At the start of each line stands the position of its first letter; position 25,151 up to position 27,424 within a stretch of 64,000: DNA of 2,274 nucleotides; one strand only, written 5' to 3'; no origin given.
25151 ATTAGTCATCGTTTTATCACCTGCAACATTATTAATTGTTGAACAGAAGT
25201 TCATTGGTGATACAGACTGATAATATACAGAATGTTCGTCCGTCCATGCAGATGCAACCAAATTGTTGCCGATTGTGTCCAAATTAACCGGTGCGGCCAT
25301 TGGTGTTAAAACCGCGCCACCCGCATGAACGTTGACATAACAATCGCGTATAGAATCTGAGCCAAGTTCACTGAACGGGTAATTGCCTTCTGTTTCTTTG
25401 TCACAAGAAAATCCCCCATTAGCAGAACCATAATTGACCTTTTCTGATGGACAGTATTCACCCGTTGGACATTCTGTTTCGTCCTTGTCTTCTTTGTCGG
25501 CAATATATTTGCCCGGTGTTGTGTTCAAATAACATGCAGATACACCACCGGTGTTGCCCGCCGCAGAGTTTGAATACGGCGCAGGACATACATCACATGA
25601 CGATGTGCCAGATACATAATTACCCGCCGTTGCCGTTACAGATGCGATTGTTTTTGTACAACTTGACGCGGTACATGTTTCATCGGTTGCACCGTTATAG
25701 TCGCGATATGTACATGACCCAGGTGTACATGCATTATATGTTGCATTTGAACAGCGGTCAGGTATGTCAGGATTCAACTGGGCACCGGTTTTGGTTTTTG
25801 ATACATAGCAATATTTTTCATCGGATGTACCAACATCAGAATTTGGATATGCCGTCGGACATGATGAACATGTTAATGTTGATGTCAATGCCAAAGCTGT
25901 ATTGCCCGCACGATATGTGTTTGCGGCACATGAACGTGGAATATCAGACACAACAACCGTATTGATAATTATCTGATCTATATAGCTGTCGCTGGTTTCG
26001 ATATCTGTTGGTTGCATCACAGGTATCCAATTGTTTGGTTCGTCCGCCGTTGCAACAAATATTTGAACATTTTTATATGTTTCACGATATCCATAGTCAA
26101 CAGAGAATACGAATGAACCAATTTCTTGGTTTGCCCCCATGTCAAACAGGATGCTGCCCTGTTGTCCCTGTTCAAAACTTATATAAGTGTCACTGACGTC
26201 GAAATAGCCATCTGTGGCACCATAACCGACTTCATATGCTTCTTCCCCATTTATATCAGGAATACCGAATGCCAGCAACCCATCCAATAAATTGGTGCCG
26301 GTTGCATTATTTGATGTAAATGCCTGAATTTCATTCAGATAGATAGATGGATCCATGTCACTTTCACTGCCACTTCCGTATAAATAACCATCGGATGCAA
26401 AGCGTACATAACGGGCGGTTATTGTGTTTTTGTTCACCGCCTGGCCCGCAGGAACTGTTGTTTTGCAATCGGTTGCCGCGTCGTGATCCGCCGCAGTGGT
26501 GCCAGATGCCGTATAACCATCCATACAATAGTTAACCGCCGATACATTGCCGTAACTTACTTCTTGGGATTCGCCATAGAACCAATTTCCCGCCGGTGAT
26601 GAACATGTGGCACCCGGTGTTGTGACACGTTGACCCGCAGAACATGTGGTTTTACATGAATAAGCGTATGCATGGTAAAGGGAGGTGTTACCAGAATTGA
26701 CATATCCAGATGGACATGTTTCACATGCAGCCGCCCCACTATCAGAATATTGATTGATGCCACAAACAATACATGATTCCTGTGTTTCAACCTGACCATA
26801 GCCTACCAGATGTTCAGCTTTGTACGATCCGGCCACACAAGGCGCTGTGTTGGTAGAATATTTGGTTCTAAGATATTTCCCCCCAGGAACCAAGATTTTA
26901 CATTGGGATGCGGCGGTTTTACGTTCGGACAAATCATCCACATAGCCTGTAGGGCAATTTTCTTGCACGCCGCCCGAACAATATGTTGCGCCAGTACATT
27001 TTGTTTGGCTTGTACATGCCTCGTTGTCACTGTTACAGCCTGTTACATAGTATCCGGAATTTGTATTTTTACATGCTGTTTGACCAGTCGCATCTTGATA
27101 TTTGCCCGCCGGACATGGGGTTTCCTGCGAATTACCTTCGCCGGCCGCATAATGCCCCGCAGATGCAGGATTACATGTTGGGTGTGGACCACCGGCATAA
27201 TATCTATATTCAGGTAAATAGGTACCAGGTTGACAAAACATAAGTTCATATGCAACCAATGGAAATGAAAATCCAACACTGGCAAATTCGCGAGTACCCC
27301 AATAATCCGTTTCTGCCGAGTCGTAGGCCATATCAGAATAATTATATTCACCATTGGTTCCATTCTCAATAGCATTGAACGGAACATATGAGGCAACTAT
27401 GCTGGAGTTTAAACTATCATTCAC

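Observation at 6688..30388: Tandem giant secreted mosaic proteins (~4506 and 3337 aa) built from eukaryote-like Cys-rich modules, Listeria-Bacteroides repeats and beta-sandwich inserts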

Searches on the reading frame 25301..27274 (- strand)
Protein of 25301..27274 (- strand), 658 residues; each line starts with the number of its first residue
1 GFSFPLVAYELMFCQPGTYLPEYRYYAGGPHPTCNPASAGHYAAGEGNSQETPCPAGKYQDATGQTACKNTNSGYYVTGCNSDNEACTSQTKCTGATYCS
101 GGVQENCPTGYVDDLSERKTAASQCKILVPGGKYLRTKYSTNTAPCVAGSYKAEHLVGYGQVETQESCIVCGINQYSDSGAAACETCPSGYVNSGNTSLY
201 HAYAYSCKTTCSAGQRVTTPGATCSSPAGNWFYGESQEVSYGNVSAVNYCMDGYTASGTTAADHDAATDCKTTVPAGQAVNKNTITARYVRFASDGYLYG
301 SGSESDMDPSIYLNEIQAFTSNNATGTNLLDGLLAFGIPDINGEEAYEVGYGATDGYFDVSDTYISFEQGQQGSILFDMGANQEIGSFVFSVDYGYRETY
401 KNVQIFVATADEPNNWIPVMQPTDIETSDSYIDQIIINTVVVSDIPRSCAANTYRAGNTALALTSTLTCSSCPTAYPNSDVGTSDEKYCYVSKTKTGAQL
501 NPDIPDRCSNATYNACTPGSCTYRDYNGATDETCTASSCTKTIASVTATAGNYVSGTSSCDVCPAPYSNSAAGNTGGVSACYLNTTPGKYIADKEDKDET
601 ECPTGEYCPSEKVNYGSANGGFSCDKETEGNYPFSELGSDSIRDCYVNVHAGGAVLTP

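Call 17: find_homologous_proteins(query=window:25301-27274:-, max_evalue=0.001)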
Query seq(658 aa) (658 aa): 35 proteins with E <= 0.001 among 8000 candidates.
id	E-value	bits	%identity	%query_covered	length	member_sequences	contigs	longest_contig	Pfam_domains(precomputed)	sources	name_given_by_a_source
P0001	6.2e-104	367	48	24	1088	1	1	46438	-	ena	-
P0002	4.9e-94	335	57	17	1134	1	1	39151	-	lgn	-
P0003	1.2e-93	333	58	17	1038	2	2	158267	PF09479.17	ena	-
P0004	2.9e-83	299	57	17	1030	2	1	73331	-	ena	-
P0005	5.1e-74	268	39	23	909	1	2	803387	-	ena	-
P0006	9.4e-70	254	33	43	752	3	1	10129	PF00754.32,PF22633.4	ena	-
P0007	1.7e-69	253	36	28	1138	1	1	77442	-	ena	-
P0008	4.0e-69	252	32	35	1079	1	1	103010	-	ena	-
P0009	3.4e-68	249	30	92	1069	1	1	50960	PF09479.17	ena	-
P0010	1.2e-67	247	34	43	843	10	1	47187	PF00754.32,PF22633.4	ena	-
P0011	1.4e-65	240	48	28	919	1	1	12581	-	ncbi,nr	ncbi:MAG: hypothetical protein IKJ62_00745, partial [Alphaproteobacteria bacterium]|nr:hypothetical 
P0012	2.4e-60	223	39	24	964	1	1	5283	-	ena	-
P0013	3.4e-54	203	33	28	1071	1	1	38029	-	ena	-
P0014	1.6e-53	201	36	33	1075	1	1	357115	-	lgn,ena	-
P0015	8.1e-52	195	30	78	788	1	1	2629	-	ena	-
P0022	2.1e-40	157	41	27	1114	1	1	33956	-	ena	-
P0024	4.5e-38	150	34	29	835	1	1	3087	PF09479.17,PF07699.20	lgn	-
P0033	2.4e-23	101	35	33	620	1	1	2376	PF07699.20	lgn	-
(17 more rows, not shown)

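Call 19: find_encoding_contigs(protein=P0005, flank=10000, max_places=2)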
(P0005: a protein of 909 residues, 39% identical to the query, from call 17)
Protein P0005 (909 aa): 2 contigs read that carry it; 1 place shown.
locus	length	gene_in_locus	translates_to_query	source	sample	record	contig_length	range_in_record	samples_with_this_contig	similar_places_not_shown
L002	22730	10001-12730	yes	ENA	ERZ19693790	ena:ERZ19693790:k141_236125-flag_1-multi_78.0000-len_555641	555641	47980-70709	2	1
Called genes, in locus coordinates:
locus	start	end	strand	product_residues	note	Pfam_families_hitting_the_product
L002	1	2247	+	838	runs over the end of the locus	-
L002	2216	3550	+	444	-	-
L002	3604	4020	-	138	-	PF01381:HTH_3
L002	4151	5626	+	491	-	PF01676:Metalloenzyme, PF06415:iPGM_N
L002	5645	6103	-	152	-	PF00383:dCMP_cyt_deam_1, PF14437:MafB19-deam, PF14439:Bd3614-deam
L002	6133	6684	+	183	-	PF03602:Cons_hypoth95, PF02005:TRM (weak), PF13649:Methyltransf_25 (weak)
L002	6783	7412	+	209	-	PF01386:Ribosomal_L25p, PF14693:Ribosomal_TL5_C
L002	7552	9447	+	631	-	PF00012:HSP70, PF06723:MreB_Mbl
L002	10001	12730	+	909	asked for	-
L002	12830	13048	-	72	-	-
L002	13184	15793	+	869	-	PF07517:SecA_DEAD, PF00270:DEAD (weak), PF01043:SecA_PP_bind, PF21090:P-loop_SecA, PF07516:SecA_SW, PF02810:SEC-C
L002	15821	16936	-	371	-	PF00365:PFK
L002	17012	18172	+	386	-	PF01476:LysM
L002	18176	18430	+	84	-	-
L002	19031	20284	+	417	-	PF02812:ELFV_dehydrog_N, PF00208:ELFV_dehydrog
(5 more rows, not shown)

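Call 36: search_protein_families(library=pfam, proteins=[P0003, P0006, P0011, P0022, P0024], max_evalue=1)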
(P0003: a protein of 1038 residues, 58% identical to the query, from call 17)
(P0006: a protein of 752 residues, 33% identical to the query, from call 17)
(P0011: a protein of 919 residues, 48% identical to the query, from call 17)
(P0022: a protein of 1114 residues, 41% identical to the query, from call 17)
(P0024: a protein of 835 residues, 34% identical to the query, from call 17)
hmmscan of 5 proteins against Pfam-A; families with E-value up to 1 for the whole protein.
P0003 (1038 aa): 2 families
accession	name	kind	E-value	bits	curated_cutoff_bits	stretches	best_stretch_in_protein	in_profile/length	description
PF09479.16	Flg_new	-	3.8e-07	30.6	27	1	86-154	2-65/65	Listeria-Bacteroides repeat domain (List_Bact_rpt)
PF07699.19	Ephrin_rec_like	-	4.5e-05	23.6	23.1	1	741-780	6-45/48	Tyrosine-protein kinase ephrin type A/B receptor-like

P0006 (752 aa): 2 families
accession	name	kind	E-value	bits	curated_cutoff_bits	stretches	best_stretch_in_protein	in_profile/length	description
PF00754.31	F5_F8_type_C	-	9e-11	42.4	28.2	2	336-418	12-89/127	F5/8 type C domain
PF22633.2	F5_F8_type_C_2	-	5.9e-08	33.7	27.8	2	345-407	1-65/91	NedA-like, galactose-binding domain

P0011 (919 aa): 0 families

P0022 (1114 aa): 0 families

P0024 (835 aa): 2 families
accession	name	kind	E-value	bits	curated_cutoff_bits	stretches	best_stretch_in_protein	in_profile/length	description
PF09479.16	Flg_new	-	3.1e-07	30.8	27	1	86-154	2-65/65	Listeria-Bacteroides repeat domain (List_Bact_rpt)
PF07699.19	Ephrin_rec_like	-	2.1e-05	24.7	23.1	1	538-577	6-45/48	Tyrosine-protein kinase ephrin type A/B receptor-like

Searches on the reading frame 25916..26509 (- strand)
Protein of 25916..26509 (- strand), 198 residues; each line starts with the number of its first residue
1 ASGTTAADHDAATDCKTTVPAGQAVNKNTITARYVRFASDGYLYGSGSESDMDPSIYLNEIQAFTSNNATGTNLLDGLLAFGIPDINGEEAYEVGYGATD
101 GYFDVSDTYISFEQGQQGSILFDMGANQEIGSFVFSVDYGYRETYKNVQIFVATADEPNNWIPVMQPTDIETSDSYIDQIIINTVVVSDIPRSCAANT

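Call 65: search_protein_families(library=pfam, max_evalue=10, proteins=[window:25916-26509:-])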
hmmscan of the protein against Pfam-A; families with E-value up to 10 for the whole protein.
seq(198 aa): 1 family
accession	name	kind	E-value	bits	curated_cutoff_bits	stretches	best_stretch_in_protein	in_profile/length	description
PF22633.2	F5_F8_type_C_2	-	0.0019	19.2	27.8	1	98-172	2-73/91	NedA-like, galactose-binding domain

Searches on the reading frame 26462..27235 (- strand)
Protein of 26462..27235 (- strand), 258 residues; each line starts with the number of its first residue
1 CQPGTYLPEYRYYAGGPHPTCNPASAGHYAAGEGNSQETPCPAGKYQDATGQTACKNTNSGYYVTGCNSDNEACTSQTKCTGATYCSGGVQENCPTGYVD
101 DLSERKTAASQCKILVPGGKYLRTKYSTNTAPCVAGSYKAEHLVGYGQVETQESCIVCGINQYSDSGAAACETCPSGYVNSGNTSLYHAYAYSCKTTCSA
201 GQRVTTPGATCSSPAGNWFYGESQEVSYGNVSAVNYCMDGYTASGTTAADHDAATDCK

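Call 55: predict_structure(alignment_id=A4)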
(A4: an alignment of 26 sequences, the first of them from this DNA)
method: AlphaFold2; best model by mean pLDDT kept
length: 258 residues; sequences in the alignment: 26
mean_pLDDT: 85.2   pTM: 0.59
mean pLDDT of the five models: 85.2, 84.1, 84.1, 80.1, 73.9
residues with pLDDT >= 90: 130; 70-90: 93; 50-70: 34; < 50: 1
segments of 3 or more residues with pLDDT < 50: none
pLDDT, mean of each block of 10 residues (from residue 1): 82 73 91 83 90 92 94 94 94 93 93 85 77 69 85 68 62 83 57 89 95 93 93 95 91 95
secondary structure, 60 per line:
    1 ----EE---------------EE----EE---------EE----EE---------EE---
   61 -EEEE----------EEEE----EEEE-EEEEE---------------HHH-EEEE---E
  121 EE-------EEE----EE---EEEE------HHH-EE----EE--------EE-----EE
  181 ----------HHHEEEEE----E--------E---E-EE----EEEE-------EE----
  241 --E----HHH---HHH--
elements in order: E62-65 E76-79 E84-87 E89-93 E113-116 E120-122 E130-132 E142-145 E194-198 E224-227

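Call 58: fold_search(model_id=the predicted structure, library=pdb)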
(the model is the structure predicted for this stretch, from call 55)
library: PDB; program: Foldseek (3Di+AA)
matches with E <= 10: 245; with E <= 0.001: 4
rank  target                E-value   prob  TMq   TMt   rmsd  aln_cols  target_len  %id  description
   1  8wa2_A                7.4e-05  1.00  0.39  0.07  12.7       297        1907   16  cryo-EM structure of native mastigonemes isolated from Chlamydomonas reinhardtii at 3.0 angstrom resolution (released 2024-04-10)
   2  8wa2_F                8.3e-05  1.00  0.25  0.08  14.2       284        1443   18  cryo-EM structure of native mastigonemes isolated from Chlamydomonas reinhardtii at 3.0 angstrom resolution (released 2024-04-10)
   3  8wa2_E                1.3e-04  1.00  0.25  0.08  14.1       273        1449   19  cryo-EM structure of native mastigonemes isolated from Chlamydomonas reinhardtii at 3.0 angstrom resolution (released 2024-04-10)
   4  8tx1                  7.8e-04  0.96  0.23  0.05  20.2       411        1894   16  Characterization of the Chlamydomonas Flagellar Mastigoneme Filament Structure at 3.6A (released 2023-10-25)
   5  8wa2_C                1.3e-03  0.57  0.16  0.05  19.8       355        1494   16  cryo-EM structure of native mastigonemes isolated from Chlamydomonas reinhardtii at 3.0 angstrom resolution (released 2024-04-10)
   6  9vqm_B                1.4e-03  0.80  0.18  0.08  19.8       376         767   14  Cryo-EM structure of Elapor1WT in tetrameric form (released 2025-07-23)
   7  9vqm_A                1.9e-03  0.75  0.18  0.07  20.1       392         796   13  Cryo-EM structure of Elapor1WT in tetrameric form (released 2025-07-23)
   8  9vqm_D                5.3e-03  0.63  0.18  0.07  20.3       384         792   14  Cryo-EM structure of Elapor1WT in tetrameric form (released 2025-07-23)
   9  8wa2_D                5.9e-03  0.89  0.24  0.06  13.8       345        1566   14  cryo-EM structure of native mastigonemes isolated from Chlamydomonas reinhardtii at 3.0 angstrom resolution (released 2024-04-10)
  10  9vqm_C                7.0e-03  0.57  0.18  0.07  19.9       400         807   14  Cryo-EM structure of Elapor1WT in tetrameric form (released 2025-07-23)
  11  6a3w_C                2.1e-02  0.84  0.18  0.27   8.1       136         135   18  Complex structure of 4-1BB and utomilumab (released 2018-10-10)
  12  9vql_B                2.5e-02  0.35  0.18  0.07  19.9       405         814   13  Cryo-EM structure of the dimeric Elapor1 mutant (released 2025-07-23)
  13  6a3v_H                3.3e-02  0.72  0.17  0.29  10.7       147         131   14  Complex structure of human 4-1BB and 4-1BBL (released 2018-10-10)
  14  6pe8_T                3.6e-02  0.38  0.16  0.23  12.6       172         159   14  Crystal structure of CD40/ABBV-323 FAB complex (released 2019-08-14)
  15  6cpr_D                3.8e-02  0.66  0.15  0.26   9.7       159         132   16  Crystal structure of 4-1BBL/4-1BB complex in C2 space group (released 2018-05-09)
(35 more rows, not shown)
